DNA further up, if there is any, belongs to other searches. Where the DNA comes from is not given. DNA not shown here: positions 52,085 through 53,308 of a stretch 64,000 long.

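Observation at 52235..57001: Intact Opp-like ABC operon whose only ATPase is catalytically dead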

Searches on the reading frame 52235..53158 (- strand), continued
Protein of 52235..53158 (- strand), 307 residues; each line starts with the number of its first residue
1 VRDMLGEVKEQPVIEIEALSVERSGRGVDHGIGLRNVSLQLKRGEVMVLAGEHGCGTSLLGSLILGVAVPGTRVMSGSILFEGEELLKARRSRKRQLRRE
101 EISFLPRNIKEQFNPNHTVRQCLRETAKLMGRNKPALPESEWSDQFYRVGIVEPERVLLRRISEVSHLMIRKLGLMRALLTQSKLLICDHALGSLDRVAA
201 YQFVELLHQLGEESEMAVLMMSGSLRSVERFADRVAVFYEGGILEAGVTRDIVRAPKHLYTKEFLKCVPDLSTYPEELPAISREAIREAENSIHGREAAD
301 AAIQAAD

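Call 10: find_related_loci(query=A2, collection=genome_contigs, flank=10000)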
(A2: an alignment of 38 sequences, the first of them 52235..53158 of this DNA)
Query A2 (307 aa) in genome_contigs; peptide patterns used: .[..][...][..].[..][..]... (x = any residue, [..] = any of these).
52 stretches matched a pattern; 21 encode a relative of the query (tblastn E <= 1e-3); 21 distinct loci.
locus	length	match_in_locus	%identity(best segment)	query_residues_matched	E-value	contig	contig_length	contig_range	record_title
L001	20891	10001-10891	92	1-297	0e+0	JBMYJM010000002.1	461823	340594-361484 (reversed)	MAG: Verrucomicrobiales bacterium isolate ME_XS_2109_bin_76 ME_XS_2109_bin_76_1, whole genome shotgun sequence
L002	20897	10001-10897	63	9-307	2e-117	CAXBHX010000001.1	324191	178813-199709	MAG TPA_asm: uncultured Verrucomicrobiales bacterium isolate ERR2762141_concoct_4 genome assembly, contig: ERZ3421844.54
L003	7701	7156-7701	96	3-184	3e-112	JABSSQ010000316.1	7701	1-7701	MAG: Verrucomicrobiales bacterium isolate DT_116 DT-Verrucomicrobiales-1_scaffold_316, whole genome shotgun sequence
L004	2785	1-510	96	138-307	3e-110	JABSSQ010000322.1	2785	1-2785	MAG: Verrucomicrobiales bacterium isolate DT_116 DT-Verrucomicrobiales-1_scaffold_322, whole genome shotgun sequence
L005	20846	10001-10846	60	13-294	1e-103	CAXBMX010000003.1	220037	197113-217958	MAG TPA_asm: uncultured Verrucomicrobiales bacterium isolate ERR2762122_binner13_Refined_17 genome assembly, contig: ERZ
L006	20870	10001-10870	51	8-296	4e-87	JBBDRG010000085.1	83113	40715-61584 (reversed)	MAG: Verrucomicrobiales bacterium isolate LejiaC_63_26 Lejia_C_675_length_83113_cov_16, whole genome shotgun sequence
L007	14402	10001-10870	51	5-294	1e-83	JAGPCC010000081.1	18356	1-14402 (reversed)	MAG: Verrucomicrobiales bacterium isolate Gw_SlAct_bin_220 Gw_SlAct_7113_length_18356_cov_6.266773, whole genome shotgun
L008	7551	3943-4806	48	7-294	4e-83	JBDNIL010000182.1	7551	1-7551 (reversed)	MAG: Verrucomicrobiales bacterium isolate concoct.67.WLB k141_271419, whole genome shotgun sequence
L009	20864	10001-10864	47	7-294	1e-82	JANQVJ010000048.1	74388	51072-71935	MAG: Verrucomicrobiales bacterium isolate MAG_58 P22051_102_S30_metaspades_448_74388_cov_24, whole genome shotgun sequen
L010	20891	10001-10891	46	9-305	2e-82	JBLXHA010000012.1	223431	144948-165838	MAG: Verrucomicrobiales bacterium isolate ET05-10 T05maxbin_out.040RE.5K@12, whole genome shotgun sequence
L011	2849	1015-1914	49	8-306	2e-81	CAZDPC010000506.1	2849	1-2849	MAG TPA_asm: uncultured Akkermansia sp. isolate SRP321284_co1_158 genome assembly, contig: NODE_56652_length_2849_cov_12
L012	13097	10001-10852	48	12-295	8e-80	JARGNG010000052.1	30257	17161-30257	MAG: Verrucomicrobiales bacterium isolate bin_ak_oxhcr2.018 NODE_1061_length_30257_cov_17.074035, whole genome shotgun s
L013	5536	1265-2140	47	4-295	4e-79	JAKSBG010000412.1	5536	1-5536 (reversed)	MAG: Verrucomicrobiales bacterium isolate MAG.160 k141_170051, whole genome shotgun sequence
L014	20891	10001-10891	45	7-307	1e-78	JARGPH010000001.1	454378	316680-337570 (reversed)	MAG: Verrucomicrobiales bacterium isolate bin_ma_oilr2.031 NODE_10_length_454378_cov_7.168508, whole genome shotgun sequ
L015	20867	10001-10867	44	10-298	1e-75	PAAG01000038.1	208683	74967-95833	MAG: Verrucomicrobiales bacterium isolate NAT23 MHASMcontig_939238, whole genome shotgun sequence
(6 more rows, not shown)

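Call 34: search_protein_representatives(alignment_id=A2)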
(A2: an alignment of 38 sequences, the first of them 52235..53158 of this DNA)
Query: 38 sequences, 302 profile positions. Proteins with E-value up to 0.001 (for the whole library): 376015; up to 1e-10: 93326; up to 1e-30: 10832. The best 150 are listed.
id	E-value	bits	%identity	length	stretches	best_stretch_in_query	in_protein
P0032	1.0e-127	441.6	-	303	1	4-300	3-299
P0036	1.8e-122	424.4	-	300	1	3-299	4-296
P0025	1.0e-118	412.0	-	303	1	2-300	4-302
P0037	4.1e-116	403.5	-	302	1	3-297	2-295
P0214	7.6e-103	359.9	-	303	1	5-295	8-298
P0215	2.1e-100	351.9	-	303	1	2-297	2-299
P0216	1.4e-98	345.9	-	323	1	1-298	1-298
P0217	1.4e-93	329.5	-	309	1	4-295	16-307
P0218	3.1e-88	312.0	-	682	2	2-279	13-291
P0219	6.6e-88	310.9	-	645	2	7-265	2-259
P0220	7.5e-88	310.7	-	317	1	5-292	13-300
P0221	1.9e-87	309.4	-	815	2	4-282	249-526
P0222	9.5e-87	307.1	-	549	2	10-267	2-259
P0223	2.5e-86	305.7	-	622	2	5-276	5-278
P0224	4.7e-86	304.8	-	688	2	7-266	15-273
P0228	4.4e-85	301.6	-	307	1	6-293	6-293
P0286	4.6e-80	285.1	-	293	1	5-288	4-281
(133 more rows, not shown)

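Call 40: predict_structure(alignment_id=A2)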
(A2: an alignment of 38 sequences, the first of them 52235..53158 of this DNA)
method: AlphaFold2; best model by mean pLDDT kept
length: 307 residues; sequences in the alignment: 38
mean_pLDDT: 87.7   pTM: 0.87
mean pLDDT of the five models: 87.7, 87.2, 87.2, 86.8, 86.6
residues with pLDDT >= 90: 214; 70-90: 53; 50-70: 25; < 50: 15
segments of 3 or more residues with pLDDT < 50: 301-307
pLDDT, mean of each block of 10 residues (from residue 1): 54 96 69 93 97 91 92 95 95 93 92 93 89 77 93 94 96 95 95 91 94 94 91 96 96 96 83 62 91 69 43
secondary structure, 60 per line:
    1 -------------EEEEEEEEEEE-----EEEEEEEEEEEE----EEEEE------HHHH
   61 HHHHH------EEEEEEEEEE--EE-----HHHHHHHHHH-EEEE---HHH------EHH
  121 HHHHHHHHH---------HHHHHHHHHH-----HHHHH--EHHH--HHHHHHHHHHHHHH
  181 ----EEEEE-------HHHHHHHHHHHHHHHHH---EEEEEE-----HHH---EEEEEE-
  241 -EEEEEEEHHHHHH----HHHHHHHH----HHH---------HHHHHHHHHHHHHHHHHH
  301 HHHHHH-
elements in order: E14-24 E30-41 E46-50 H57-65 E72-81 H91-100 E102-105 H119-129 H139-148 H154-158 H167-180 E185-189 H197-213 E217-222 E234-239 E242-248 H249-254 H259-266 H283-306

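Call 44: fold_search(model_id=the predicted structure, library=pdb)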
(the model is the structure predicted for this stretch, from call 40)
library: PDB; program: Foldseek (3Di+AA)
matches with E <= 10: 1724; with E <= 0.001: 1222
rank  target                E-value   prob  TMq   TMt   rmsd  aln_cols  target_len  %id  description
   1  8z1x_C                3.1e-22  1.00  0.75  0.71   4.5       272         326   27  Cryo-EM structure of Escherichia coli DppBCDF complex bound to AMPPNP (released 2025-01-29)
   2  8z1w_C                4.7e-21  1.00  0.75  0.71   4.5       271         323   27  Cryo-EM structure of Escherichia coli DppBCDF complex bound to ATPgammaS (released 2025-01-29)
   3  8z1y_C                5.3e-21  1.00  0.73  0.69   4.5       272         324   27  Cryo-EM structure of Escherichia coli DppABCDF in the pre-catalytic state (released 2025-01-29)
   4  4fwi                  6.0e-21  1.00  0.76  0.75   4.0       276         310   24  Crystal structure of the nucleotide-binding domain of a dipeptide ABC transporter (released 2013-01-30)
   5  8z21_C                9.0e-21  1.00  0.77  0.73   4.8       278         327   27  Cryo-EM structure of Escherichia coli OppBCDF in the resting state (released 2025-04-16)
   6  8z1v_C                1.2e-20  1.00  0.75  0.72   4.5       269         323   27  Cryo-EM structure of Escherichia coli DppBCDF in the resting state (released 2025-01-29)
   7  8z1w_D                1.3e-20  1.00  0.73  0.69   5.0       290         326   25  Cryo-EM structure of Escherichia coli DppBCDF complex bound to ATPgammaS (released 2025-01-29)
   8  8z1y_D                1.5e-20  1.00  0.70  0.67   4.9       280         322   26  Cryo-EM structure of Escherichia coli DppABCDF in the pre-catalytic state (released 2025-01-29)
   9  8z1x_D                2.3e-20  1.00  0.73  0.69   5.2       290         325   26  Cryo-EM structure of Escherichia coli DppBCDF complex bound to AMPPNP (released 2025-01-29)
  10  8z21_D                2.9e-20  1.00  0.74  0.69   5.2       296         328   26  Cryo-EM structure of Escherichia coli OppBCDF in the resting state (released 2025-04-16)
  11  8j5q_D                3.9e-20  1.00  0.75  0.39   2.6       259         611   25  Cryo-EM structure of Mycobacterium tuberculosis OppABCD in the pre-translocation state (released 2024-04-03)
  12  8z1v_D                5.3e-20  1.00  0.73  0.69   4.6       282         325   25  Cryo-EM structure of Escherichia coli DppBCDF in the resting state (released 2025-01-29)
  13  8wda_D                1.3e-19  1.00  0.74  0.45   5.7       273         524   24  Cryo-EM structure of the substrate-bound DppABCD complex (released 2024-09-18)
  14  7z15_I                1.4e-19  1.00  0.71  0.85   4.8       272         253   24  E. coli C-P lyase bound to a PhnK/PhnL dual ABC dimer and ADP + Pi (released 2022-06-22)
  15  8wdb_D                1.5e-19  1.00  0.71  0.44   2.8       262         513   23  Cryo-EM structure of the ATP-bound DppABCD complex (released 2024-09-18)
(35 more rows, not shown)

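Call 52: find_encoding_contigs(protein=P0050, flank=10000, max_places=2)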
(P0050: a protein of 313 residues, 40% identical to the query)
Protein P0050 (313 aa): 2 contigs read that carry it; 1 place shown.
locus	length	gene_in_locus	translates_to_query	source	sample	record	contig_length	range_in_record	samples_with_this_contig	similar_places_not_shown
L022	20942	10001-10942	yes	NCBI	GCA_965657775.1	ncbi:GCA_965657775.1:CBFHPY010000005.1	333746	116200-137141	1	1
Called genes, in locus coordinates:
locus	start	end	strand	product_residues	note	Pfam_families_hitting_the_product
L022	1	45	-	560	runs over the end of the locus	PF00496:SBP_bac_5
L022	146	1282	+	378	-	-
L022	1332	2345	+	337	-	PF14237:GYF_2, PF01987:AIM24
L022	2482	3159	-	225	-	PF22461:SLBB_2 (faint)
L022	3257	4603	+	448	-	PF00309:Sigma54_AID (weak), PF04963:Sigma54_CBD, PF04552:Sigma54_DBD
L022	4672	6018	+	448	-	PF13360:PQQ_2 (weak)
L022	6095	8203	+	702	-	PF00496:SBP_bac_5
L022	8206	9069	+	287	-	-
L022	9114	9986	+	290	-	-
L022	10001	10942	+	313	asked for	PF00005:ABC_tran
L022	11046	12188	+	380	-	PF01883:FeS_assembly_P (weak), PF10609:ParA, PF00142:Fer4_NifH (faint), PF01656:CbiA, PF09140:MipZ (weak), PF13614:AAA_31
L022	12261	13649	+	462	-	PF00884:Sulfatase, PF01663:Phosphodiest (faint), PF16347:SGSH_C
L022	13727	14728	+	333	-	PF09375:Peptidase_M75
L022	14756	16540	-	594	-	PF00072:Response_reg, PF00211:Guanylate_cyc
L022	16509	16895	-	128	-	PF00583:Acetyltransf_1, PF13673:Acetyltransf_10, PF13508:Acetyltransf_7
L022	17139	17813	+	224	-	PF00034:Cytochrom_C (weak)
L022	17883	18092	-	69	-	PF14056:DUF4250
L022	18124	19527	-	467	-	PF00224:PK, PF02887:PK_C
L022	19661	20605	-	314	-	PF00691:OmpA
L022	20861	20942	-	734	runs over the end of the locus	PF01578:Cytochrom_C_asm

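Call 53: find_encoding_contigs(protein=P0216, flank=10000, max_places=2)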
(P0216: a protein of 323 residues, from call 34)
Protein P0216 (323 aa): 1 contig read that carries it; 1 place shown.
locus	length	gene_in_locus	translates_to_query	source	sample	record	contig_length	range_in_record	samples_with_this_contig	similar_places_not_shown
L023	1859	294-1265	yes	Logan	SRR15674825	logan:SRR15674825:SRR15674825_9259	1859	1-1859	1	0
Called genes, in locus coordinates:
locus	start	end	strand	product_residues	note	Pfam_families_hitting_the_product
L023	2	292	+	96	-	?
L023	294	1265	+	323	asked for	PF00005:ABC_tran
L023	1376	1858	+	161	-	?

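Call 54: find_encoding_contigs(protein=P0228, flank=10000, max_places=1)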
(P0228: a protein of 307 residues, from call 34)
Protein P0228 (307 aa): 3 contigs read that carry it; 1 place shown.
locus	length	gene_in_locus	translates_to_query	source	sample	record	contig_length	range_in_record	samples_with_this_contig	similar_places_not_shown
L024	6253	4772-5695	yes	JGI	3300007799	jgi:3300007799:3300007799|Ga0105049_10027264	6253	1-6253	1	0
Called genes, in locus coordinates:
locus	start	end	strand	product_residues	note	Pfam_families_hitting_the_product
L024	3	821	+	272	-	?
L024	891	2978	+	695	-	PF00496:SBP_bac_5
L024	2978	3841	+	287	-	PF00528:BPD_transp_1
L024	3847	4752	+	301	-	-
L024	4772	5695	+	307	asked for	PF00005:ABC_tran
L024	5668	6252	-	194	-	PF01189:Methyltr_RsmB-F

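Call 55: find_encoding_contigs(protein=P0220, flank=10000, max_places=1)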
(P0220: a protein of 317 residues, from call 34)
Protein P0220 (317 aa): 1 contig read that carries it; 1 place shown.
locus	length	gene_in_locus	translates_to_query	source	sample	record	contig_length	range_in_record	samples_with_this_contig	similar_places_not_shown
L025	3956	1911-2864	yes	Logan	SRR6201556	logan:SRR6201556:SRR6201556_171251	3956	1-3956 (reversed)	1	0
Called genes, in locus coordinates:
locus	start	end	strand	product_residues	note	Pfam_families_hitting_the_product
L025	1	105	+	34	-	?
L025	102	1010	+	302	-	PF00528:BPD_transp_1 (weak)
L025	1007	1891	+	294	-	-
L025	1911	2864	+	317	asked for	PF00005:ABC_tran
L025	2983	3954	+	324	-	?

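Call 56: find_encoding_contigs(protein=P0217, flank=10000, max_places=1)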
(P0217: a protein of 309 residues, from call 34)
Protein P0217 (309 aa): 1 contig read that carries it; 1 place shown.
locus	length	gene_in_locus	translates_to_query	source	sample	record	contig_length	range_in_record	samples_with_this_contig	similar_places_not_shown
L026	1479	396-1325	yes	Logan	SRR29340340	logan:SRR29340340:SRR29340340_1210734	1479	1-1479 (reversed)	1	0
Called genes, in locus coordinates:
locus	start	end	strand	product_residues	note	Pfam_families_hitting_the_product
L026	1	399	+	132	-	?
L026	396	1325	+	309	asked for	PF00005:ABC_tran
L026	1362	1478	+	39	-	?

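Call 57: find_encoding_contigs(protein=P0286, flank=10000, max_places=1)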
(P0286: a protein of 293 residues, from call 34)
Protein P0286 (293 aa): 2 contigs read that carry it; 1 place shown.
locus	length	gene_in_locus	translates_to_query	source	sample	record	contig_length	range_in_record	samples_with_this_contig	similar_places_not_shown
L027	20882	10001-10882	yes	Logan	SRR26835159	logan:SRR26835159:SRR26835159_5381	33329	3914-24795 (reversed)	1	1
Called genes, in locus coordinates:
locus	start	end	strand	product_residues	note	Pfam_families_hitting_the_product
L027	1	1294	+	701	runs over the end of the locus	PF04932:Wzy_C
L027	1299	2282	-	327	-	PF00753:Lactamase_B (faint), PF13483:Lactamase_B_3, PF12706:Lactamase_B_2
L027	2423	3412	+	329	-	PF01636:APH, PF19974:TCAD9 (weak)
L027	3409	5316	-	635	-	PF00270:DEAD, PF04851:ResIII (weak), PF00271:Helicase_C, PF16124:RecQ_Zn_bind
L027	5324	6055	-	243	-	PF00081:Sod_Fe_N, PF02777:Sod_Fe_C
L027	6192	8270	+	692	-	PF00496:SBP_bac_5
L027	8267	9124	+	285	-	PF00528:BPD_transp_1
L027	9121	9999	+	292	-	-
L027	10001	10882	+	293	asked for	PF00005:ABC_tran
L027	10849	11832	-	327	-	PF01189:Methyltr_RsmB-F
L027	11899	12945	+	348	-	PF01883:FeS_assembly_P (faint), PF00142:Fer4_NifH (weak), PF01656:CbiA, PF02374:ArsA_ATPase (faint), PF09140:MipZ, PF10609:ParA, PF13614:AAA_31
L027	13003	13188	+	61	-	-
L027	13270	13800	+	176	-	PF00210:Ferritin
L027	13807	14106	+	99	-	PF04324:Fer2_BFD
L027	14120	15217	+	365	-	PF12715:Abhydrolase_7 (faint), PF22244:GCE_fung (faint)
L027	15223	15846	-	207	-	PF00753:Lactamase_B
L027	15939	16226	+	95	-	PF23548:Zn_ribbon_FGT1_2 (faint), PF24441:DUF7560 (faint), PF24485:zf-C2H2_DHX34 (faint), PF25206:DUF7836 (weak)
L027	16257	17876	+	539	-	PF00884:Sulfatase, PF16347:SGSH_C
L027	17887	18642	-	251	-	PF01522:Polysacc_deac_1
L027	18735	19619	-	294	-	PF01048:PNP_UDP_1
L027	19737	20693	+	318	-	-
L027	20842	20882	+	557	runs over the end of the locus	PF05157:MshEN, PF00437:T2SSE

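Call 67: search_protein_families(library=pfam, proteins=[L010:15130-16932:+, L010:16959-18005:+, L010:18005-19597:+, L010:19533-20891:+], max_evalue=0.001)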
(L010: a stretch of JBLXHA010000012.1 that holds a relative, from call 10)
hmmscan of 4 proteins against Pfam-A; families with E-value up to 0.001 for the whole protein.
L010:15130-16932:+ (600 aa): 1 family
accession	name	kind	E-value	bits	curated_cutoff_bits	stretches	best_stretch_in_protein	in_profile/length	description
PF00496.27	SBP_bac_5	-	5.3e-78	263.1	32.4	1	92-466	4-362/368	Bacterial extracellular solute-binding proteins, family 5 Middle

L010:16959-18005:+ (348 aa): 1 family
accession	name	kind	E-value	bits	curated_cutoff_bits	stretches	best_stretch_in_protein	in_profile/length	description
PF00528.27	BPD_transp_1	-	9.1e-31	107.4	26.4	1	134-342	2-182/184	Binding-protein-dependent transport system inner membrane component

L010:18005-19597:+ (530 aa): 1 family
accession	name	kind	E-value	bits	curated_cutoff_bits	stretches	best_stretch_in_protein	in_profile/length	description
PF00528.27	BPD_transp_1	-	1e-32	113.8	26.4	1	344-525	1-182/184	Binding-protein-dependent transport system inner membrane component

L010:19533-20891:+ (453 aa): 9 families
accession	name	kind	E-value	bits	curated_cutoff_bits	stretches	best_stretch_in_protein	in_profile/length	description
PF00005.33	ABC_tran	-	1.1e-49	169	25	2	49-209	2-137/137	ABC transporter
PF13304.12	AAA_21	-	7.9e-08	33.1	27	1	177-242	234-302/304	AAA domain, putative AbiEii toxin, Type IV TA system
PF13191.12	AAA_16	-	5.4e-07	30.7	32.6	0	339-421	21-81/167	AAA ATPase domain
PF08352.17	oligo_HPY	-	2.2e-06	28.4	27.1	1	259-303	1-44/65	Oligopeptide/dipeptide transporter, C-terminal region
PF13401.12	AAA_22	-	3.1e-06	28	27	0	342-375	7-33/130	AAA domain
PF13555.12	AAA_29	-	5.6e-05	23.3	27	0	324-356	7-38/61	P-loop containing region of AAA domain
PF02463.25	SMC_N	-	0.0002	21.3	40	0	180-250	136-208/220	RecF/RecN/SMC N terminal domain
PF00931.28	NB-ARC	-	0.00054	19.7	23.5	0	342-363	20-41/248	NB-ARC domain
PF20720.3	nSTAND3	-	0.00099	19.3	27.2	0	342-365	19-42/155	Novel STAND NTPase 3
